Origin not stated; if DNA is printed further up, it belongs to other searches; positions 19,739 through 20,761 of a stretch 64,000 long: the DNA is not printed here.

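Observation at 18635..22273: WYL regulator divergent from an AT-rich operon: a zinc-ribbon/TM mini-protein plus three consecutive PD-(D/E)xK nuclease-like genes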

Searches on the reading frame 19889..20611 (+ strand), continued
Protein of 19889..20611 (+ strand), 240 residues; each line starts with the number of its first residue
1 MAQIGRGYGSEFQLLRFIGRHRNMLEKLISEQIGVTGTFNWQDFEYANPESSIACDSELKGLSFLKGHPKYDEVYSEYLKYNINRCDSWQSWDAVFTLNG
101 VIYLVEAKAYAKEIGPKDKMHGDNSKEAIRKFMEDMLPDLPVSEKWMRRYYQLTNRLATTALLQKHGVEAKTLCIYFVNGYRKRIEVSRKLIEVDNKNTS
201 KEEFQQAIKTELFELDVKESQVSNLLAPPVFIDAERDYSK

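Call 86: search_dna_similar(query=window:19889-20611:+, collection=plasmids, mode=protein, max_rows=10, max_evalue=0.001)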
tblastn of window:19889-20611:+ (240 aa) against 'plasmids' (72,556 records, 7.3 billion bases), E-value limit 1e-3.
Records with a match: 1; places in all: 1; records where one place covers at least 80% of the query: 0.
Best place of each record, by identity: <60% 1.
By first word of the organism name: Azospirillum 1.
By predicted mobility (MOB-suite, as given by PLSDB): non-mobilizable 1.
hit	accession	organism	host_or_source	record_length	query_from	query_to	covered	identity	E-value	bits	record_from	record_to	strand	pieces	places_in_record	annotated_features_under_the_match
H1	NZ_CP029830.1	Azospirillum ramasamyi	single cell,Cow dung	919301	1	179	75%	31.9%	2e-14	79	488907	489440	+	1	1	hypothetical protein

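Call 89: get_annotated_region(hit=H1, flank=5000)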
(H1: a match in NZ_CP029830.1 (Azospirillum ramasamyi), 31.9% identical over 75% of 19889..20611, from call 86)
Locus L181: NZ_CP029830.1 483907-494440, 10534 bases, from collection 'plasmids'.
description: Azospirillum ramasamyi strain M2T2B2 plasmid unnamed1, complete sequence
organism: Azospirillum ramasamyi (NCBI taxid 682998)
taxonomy: Bacteria; Pseudomonadota; Alphaproteobacteria; Rhodospirillales; Azospirillaceae; Azospirillum; Azospirillum ramasamyi
host: -; source: single cell,Cow dung; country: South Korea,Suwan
typing (MOB-suite, as given by PLSDB): non-mobilizable
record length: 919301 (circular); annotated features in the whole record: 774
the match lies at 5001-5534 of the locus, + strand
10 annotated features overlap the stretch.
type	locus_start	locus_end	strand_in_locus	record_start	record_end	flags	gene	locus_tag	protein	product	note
CDS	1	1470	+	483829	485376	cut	-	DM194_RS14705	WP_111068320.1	hypothetical protein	-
CDS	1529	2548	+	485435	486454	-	-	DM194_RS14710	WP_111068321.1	hypothetical protein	-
CDS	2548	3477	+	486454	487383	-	-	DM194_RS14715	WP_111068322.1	hypothetical protein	-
CDS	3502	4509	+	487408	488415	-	-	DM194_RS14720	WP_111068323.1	PD-(D/E)XK nuclease family protein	-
CDS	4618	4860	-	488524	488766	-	-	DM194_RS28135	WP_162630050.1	hypothetical protein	-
CDS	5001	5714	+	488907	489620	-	-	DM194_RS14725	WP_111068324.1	hypothetical protein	-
CDS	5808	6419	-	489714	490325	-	-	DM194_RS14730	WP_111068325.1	hypothetical protein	-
CDS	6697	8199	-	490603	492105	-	-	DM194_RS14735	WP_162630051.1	replication initiation protein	-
CDS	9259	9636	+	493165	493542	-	-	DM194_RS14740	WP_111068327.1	hypothetical protein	-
CDS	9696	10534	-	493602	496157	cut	-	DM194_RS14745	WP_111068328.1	DotA/TraY family protein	-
